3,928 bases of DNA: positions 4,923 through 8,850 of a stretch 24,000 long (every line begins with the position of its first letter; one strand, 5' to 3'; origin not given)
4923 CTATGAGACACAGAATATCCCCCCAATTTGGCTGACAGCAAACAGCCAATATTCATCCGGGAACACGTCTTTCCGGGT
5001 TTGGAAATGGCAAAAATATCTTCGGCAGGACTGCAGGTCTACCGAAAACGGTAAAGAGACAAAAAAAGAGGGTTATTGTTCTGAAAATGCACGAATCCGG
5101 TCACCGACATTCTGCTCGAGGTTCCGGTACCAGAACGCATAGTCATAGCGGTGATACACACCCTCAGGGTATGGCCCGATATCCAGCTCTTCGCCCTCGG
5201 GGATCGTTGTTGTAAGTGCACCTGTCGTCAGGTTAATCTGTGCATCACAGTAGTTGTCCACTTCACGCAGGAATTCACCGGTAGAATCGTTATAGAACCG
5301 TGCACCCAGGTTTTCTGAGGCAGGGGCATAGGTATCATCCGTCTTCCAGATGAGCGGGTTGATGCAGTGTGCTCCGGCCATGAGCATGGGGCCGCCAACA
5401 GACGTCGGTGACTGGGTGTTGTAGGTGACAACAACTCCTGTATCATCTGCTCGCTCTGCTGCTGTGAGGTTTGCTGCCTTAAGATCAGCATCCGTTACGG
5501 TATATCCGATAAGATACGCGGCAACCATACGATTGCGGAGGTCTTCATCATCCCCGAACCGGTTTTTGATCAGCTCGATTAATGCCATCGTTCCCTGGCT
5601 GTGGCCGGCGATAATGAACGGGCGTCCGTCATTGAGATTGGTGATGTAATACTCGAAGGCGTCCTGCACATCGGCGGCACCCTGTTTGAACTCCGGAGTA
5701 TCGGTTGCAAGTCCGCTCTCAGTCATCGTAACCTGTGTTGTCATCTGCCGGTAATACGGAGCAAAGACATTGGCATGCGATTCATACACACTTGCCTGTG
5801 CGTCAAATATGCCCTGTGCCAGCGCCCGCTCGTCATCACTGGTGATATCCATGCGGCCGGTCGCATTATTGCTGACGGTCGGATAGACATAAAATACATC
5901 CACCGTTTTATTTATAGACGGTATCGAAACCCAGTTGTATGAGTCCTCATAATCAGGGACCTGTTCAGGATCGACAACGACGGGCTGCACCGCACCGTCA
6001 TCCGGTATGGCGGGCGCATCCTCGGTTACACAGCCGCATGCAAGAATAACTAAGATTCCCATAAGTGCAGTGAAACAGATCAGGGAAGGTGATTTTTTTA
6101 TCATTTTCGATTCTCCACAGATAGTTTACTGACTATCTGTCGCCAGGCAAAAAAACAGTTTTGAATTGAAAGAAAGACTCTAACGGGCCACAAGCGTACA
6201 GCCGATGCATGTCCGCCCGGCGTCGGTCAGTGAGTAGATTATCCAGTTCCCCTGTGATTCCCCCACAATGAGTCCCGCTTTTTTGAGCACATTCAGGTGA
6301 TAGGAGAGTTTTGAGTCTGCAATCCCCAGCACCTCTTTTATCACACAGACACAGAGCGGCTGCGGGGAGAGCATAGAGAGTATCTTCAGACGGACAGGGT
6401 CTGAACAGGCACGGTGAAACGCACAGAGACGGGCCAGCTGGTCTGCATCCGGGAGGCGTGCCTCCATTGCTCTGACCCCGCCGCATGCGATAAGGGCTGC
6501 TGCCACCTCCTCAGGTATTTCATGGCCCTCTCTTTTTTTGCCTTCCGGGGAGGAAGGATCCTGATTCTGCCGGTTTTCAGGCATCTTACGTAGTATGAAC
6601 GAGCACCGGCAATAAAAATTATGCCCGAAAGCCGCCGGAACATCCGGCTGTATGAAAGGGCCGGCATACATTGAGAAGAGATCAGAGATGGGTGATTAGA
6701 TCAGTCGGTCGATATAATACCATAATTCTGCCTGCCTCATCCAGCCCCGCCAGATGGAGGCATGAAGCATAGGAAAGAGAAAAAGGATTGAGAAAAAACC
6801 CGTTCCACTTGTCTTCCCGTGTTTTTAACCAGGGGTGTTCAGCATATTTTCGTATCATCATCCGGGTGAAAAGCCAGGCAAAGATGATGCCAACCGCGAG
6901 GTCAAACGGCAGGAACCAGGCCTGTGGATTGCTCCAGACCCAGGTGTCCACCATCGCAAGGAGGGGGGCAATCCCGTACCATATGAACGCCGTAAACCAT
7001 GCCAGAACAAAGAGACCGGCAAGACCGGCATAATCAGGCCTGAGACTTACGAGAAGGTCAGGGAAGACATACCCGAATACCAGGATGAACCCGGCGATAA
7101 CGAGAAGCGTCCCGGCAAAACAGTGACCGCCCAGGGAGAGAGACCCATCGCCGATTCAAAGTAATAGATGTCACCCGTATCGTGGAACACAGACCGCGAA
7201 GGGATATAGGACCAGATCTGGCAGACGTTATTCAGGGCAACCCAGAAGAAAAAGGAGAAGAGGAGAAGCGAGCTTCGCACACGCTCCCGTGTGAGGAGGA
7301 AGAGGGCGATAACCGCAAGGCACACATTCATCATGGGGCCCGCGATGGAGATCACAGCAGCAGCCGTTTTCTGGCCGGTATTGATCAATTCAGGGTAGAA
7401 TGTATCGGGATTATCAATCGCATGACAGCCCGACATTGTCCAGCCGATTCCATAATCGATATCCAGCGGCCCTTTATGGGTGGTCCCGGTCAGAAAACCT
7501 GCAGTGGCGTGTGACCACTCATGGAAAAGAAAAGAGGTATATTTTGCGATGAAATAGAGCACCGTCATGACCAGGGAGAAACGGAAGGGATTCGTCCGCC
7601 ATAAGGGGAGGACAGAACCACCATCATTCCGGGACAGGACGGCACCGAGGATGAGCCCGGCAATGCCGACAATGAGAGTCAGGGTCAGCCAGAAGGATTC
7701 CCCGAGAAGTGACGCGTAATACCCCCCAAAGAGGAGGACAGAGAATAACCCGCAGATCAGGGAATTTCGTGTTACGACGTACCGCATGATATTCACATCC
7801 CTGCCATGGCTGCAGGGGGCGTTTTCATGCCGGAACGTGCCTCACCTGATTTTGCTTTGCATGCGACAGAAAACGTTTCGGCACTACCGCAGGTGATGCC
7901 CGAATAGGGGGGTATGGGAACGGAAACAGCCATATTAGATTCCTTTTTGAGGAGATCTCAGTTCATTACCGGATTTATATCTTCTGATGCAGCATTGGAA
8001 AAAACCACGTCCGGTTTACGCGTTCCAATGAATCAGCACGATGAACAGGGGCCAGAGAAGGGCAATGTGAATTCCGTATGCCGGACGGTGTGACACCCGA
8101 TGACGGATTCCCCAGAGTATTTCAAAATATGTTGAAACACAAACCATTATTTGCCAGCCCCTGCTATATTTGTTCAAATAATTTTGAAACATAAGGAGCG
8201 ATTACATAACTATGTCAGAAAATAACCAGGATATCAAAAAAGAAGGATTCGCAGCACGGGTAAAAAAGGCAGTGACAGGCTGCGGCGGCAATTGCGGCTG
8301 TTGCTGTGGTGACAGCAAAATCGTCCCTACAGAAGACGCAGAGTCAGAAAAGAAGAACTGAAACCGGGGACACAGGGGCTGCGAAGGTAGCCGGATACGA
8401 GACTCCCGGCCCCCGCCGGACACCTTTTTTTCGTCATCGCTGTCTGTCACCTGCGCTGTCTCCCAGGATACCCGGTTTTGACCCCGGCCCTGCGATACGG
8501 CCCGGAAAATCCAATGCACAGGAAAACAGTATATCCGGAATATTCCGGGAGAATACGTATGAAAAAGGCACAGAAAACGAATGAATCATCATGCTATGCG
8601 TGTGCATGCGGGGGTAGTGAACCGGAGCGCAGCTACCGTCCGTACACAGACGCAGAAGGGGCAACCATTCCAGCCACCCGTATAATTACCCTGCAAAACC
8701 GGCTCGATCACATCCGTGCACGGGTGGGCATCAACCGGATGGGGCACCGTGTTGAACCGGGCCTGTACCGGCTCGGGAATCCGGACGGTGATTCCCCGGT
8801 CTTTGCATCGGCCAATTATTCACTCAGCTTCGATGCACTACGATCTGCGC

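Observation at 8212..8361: Unannotated 49-codon Cys-rich ORF at the head of the hgcAB locus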

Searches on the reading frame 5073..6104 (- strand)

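Call 3: search_protein_families(library=pfam, proteins=[window:5073-6104:-], max_evalue=1)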
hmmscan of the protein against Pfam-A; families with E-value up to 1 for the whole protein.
window:5073-6104:- (343 aa): 4 families
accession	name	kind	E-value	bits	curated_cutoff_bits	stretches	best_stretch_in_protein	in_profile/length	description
PF11288.14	DUF3089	-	1.1e-56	192.1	23.4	1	68-256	1-207/207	Protein of unknown function (DUF3089)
PF24695.1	PITM1-3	-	0.048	14.4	27.7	0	72-110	51-89/98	PITM 1-3, beta-sandwich domain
PF12697.13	Abhydrolase_6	-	0.05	14.7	26.3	1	143-219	51-111/217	Alpha/beta hydrolase family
PF12146.15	Hydrolase_4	-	0.14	11.9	27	1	131-180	47-95/239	Serine aminopeptidase, S33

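Call 54: search_protein_families(library=ncbifam, proteins=[window:5073-6104:-], max_evalue=0.001)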
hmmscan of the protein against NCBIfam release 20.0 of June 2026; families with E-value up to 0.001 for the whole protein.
window:5073-6104:- (343 aa): 0 families

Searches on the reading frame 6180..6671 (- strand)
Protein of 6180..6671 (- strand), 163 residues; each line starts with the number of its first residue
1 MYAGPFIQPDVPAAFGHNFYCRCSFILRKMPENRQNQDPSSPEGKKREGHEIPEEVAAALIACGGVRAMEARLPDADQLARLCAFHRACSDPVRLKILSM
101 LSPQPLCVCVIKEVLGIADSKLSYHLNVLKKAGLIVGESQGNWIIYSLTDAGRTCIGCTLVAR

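Call 3: search_protein_families(library=pfam, proteins=[window:6180-6671:-], max_evalue=1)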
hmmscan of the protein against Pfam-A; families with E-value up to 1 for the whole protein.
window:6180-6671:- (163 aa): 10 families
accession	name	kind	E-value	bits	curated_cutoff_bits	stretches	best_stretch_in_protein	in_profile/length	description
PF01022.26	HTH_5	-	1.5e-14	54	22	1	91-135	1-45/47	Bacterial regulatory protein, arsR family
PF12840.13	HTH_20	-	7.4e-11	42.3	27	1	90-136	2-49/51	Helix-turn-helix domain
PF13601.12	HTH_34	-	3.9e-06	27.4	27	1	93-154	1-67/80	Winged helix DNA-binding domain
PF24038.1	DUF7347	-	0.012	16.3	27.6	1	88-155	7-73/77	Domain of unknown function (DUF7347)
PF13412.12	HTH_24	-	0.027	14.5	21.9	1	113-135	25-47/48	Winged helix-turn-helix DNA-binding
PF12802.13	MarR_2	-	0.046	14.3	27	1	100-138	13-53/61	MarR family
PF13463.12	HTH_27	-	0.048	14.4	22.2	1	110-152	23-68/68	Winged helix DNA-binding domain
PF07848.18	PaaX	-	0.048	14.3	24.8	1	115-152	33-70/70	PaaX-like protein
PF14338.12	Mrr_N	-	0.14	12.7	29.5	1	119-154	51-83/87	Mrr N-terminal domain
PF10711.15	DUF2513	-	0.19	12.6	29.6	1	113-142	29-58/100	Hypothetical protein (DUF2513)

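Call 4: search_protein_families(library=ncbifam, proteins=[window:6180-6671:-], max_evalue=1)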
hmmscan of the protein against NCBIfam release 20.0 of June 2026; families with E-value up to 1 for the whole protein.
window:6180-6671:- (163 aa): 10 families
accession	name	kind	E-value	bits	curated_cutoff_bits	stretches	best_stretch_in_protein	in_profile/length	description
NF033788.1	HTH_metalloreg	subfamily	4.5e-21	74.4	55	1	85-151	4-71/77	metalloregulator ArsR/SmtB family transcription factor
NF033789.1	repress_SdpR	subfamily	1.3e-13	50.7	100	1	87-149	3-65/79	autorepressor SdpR family transcription factor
NF041413.1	ArsR_Rv2640c_fam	equivalog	1.2e-09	38.6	155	1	60-147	13-100/118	Rv2640c family ArsR-like transcriptional regulator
NF007528.0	PRK10141.1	subfamily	4.9e-09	36.1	97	1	86-149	10-74/117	metalloregulator ArsR/SmtB family transcription factor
NF047906.1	CdPbTransRegCmtR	equivalog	5.9e-09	35.8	150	1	79-151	8-80/104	Cd(II)/Pb(II)-sensing metalloregulatory transcriptional regulator CmtR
NF045707.1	Dbac_1936_reg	equivalog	2.1e-08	34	115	1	81-151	6-76/99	ArsR/SmtB-type metalloregulator TsoR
NF040642.1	sulf_sens_BigR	equivalog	2.7e-06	27.4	155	1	85-151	13-79/95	sulfite-sensing transcriptional repressor BigR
NF053755.1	MsvR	equivalog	1.3e-05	25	220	1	88-137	9-58/236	transcriptional factor MsvR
NF052532.1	TransRegPagRBaca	equivalog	0.0017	18.4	170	1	88-149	23-84/99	transcriptional repressor PagR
NF053602.1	Phr_regulator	exception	0.016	14.8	320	1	93-137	13-57/191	heat shock transcription regulator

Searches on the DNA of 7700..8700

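Call 45: search_rna_families(source=window, start=7700, end=8700, threshold=evalue, max_evalue=1)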
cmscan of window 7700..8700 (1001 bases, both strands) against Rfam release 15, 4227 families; matches with E-value up to 1: 0.
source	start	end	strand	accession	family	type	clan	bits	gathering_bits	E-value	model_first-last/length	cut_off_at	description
